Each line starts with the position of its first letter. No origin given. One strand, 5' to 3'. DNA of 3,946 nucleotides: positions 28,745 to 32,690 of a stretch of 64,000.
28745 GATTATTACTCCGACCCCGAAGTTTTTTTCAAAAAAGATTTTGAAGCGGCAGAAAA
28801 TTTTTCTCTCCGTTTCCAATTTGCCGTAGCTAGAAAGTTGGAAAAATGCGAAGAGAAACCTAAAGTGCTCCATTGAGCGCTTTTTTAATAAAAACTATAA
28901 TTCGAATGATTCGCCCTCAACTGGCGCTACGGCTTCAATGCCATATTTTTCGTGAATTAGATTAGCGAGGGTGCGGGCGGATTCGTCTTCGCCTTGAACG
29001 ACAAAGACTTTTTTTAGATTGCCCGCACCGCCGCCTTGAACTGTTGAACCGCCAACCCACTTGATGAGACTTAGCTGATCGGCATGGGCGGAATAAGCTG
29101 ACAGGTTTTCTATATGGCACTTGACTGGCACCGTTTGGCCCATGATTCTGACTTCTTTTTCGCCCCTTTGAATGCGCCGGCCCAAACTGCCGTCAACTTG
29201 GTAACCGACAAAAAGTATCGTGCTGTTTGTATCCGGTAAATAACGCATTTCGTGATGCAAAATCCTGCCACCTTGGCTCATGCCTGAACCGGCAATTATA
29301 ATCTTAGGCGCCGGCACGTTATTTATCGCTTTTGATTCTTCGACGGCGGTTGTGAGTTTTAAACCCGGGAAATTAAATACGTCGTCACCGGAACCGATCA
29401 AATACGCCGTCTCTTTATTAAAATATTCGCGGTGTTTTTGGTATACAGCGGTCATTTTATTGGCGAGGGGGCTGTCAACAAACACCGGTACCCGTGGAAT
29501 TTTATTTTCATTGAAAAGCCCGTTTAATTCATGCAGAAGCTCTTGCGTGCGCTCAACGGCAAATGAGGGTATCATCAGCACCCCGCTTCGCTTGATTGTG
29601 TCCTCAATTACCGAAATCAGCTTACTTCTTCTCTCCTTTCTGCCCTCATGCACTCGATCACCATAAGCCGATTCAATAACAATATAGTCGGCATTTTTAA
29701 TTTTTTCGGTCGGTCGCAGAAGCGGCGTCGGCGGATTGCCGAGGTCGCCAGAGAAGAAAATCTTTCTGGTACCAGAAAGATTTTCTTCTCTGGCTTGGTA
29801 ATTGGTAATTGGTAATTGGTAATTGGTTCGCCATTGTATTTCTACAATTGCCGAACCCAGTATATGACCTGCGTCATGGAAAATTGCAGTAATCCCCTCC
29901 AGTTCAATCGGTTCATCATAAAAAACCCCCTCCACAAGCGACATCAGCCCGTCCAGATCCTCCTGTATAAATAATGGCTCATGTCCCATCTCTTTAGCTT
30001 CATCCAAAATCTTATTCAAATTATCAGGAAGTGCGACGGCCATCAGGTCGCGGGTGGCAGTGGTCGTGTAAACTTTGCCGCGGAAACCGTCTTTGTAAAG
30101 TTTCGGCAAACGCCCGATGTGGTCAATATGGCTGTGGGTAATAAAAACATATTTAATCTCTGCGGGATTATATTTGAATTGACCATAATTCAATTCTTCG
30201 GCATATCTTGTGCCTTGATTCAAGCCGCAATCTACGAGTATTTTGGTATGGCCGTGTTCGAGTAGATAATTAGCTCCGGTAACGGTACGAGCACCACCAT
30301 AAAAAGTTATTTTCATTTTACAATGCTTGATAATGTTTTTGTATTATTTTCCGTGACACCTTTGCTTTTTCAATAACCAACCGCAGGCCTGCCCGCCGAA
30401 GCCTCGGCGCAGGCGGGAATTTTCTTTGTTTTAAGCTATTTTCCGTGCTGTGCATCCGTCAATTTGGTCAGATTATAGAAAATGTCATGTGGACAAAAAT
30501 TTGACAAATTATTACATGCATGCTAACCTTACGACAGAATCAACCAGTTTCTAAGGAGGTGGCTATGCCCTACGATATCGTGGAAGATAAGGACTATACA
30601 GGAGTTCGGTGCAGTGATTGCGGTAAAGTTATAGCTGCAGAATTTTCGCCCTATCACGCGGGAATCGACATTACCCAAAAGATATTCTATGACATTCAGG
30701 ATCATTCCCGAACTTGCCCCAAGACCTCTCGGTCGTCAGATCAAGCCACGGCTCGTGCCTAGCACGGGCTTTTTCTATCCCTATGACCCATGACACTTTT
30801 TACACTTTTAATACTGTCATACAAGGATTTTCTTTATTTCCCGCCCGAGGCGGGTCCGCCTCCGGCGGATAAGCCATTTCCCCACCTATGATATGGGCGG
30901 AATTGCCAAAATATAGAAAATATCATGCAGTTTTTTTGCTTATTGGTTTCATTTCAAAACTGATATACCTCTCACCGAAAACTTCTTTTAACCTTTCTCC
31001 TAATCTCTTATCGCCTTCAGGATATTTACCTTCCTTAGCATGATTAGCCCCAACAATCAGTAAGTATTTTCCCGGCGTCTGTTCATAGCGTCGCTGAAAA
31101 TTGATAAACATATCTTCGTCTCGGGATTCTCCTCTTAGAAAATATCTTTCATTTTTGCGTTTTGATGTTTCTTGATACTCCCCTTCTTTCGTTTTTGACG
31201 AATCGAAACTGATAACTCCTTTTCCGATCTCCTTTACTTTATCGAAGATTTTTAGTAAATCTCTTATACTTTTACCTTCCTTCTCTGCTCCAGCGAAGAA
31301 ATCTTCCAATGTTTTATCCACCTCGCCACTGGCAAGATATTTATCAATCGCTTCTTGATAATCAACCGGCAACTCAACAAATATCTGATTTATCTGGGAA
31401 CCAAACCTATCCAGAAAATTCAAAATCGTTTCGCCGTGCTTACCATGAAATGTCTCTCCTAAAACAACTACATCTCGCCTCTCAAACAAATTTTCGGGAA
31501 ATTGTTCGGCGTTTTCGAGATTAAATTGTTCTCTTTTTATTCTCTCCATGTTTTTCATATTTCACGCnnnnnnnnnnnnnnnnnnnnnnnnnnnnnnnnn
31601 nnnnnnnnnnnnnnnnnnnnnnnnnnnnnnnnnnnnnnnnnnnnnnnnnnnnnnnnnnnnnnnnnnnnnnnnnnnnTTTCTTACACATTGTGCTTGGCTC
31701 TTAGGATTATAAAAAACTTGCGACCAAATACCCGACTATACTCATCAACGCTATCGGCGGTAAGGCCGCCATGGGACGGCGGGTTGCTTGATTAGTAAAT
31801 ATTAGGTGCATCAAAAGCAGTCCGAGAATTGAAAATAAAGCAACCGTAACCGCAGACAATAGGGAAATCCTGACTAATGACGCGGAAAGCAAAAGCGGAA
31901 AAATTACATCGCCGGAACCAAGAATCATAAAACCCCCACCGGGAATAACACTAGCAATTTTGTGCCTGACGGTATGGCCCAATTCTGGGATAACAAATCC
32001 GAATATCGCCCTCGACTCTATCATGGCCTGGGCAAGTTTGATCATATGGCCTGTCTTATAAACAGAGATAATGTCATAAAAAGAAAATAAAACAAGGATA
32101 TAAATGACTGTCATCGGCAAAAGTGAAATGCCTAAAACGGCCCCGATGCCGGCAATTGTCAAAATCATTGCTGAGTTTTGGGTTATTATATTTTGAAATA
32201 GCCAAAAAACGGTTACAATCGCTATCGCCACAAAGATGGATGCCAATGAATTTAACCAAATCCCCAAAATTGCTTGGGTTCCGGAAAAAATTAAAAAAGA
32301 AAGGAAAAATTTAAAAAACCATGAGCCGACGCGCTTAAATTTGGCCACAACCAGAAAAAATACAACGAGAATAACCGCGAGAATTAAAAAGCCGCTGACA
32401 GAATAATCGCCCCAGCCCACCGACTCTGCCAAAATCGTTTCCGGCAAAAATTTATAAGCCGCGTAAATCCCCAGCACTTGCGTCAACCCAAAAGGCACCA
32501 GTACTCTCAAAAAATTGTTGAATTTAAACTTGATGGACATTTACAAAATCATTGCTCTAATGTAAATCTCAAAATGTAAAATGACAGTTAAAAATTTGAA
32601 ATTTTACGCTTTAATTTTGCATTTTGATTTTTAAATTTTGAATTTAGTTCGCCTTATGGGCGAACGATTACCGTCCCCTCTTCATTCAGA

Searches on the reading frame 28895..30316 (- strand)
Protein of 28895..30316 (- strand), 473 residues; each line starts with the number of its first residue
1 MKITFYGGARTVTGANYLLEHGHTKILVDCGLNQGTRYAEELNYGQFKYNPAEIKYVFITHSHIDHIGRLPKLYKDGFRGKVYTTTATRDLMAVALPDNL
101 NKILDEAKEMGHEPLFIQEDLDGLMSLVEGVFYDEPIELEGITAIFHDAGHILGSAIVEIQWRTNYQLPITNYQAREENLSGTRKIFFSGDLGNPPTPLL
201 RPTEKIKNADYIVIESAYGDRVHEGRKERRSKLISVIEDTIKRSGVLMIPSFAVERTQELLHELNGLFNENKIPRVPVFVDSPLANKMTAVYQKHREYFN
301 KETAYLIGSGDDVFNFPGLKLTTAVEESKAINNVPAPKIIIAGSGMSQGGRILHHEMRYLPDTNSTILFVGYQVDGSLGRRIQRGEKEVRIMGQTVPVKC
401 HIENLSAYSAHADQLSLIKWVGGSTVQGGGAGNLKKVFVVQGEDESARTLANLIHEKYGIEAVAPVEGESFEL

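Call 54: search_protein_families(library=pfam, proteins=[window:28895-30316:-], max_evalue=0.001)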
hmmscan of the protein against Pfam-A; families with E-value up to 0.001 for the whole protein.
window:28895-30316:- (473 aa): 5 families
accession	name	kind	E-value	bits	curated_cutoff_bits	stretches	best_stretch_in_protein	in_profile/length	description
PF10996.14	Beta-Casp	-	5e-38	130.7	27.7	1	257-382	1-120/120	Beta-Casp domain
PF07521.17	RMMBL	-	2.6e-14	53.4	21.6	1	396-465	2-63/63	Zn-dependent metallo-hydrolase RNA specificity domain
PF00753.33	Lactamase_B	-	4.9e-13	49.9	22.7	1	16-75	8-65/196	Metallo-beta-lactamase superfamily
PF16661.11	Lactamase_B_6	-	9.9e-12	45.1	27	1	18-203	1-190/193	Metallo-beta-lactamase superfamily domain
PF12706.13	Lactamase_B_2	-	1e-08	35.5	27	1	24-93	1-71/200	Beta-lactamase superfamily domain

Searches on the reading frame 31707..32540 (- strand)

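Call 54: search_protein_families(library=pfam, proteins=[window:31707-32540:-], max_evalue=0.001)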
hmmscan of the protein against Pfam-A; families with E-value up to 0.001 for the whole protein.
window:31707-32540:- (277 aa): 1 family
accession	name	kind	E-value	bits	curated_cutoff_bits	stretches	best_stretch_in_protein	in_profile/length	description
PF06550.16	SPP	-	1.2e-16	61.5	23.9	1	75-275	74-278/283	Signal-peptide peptidase, presenilin aspartyl protease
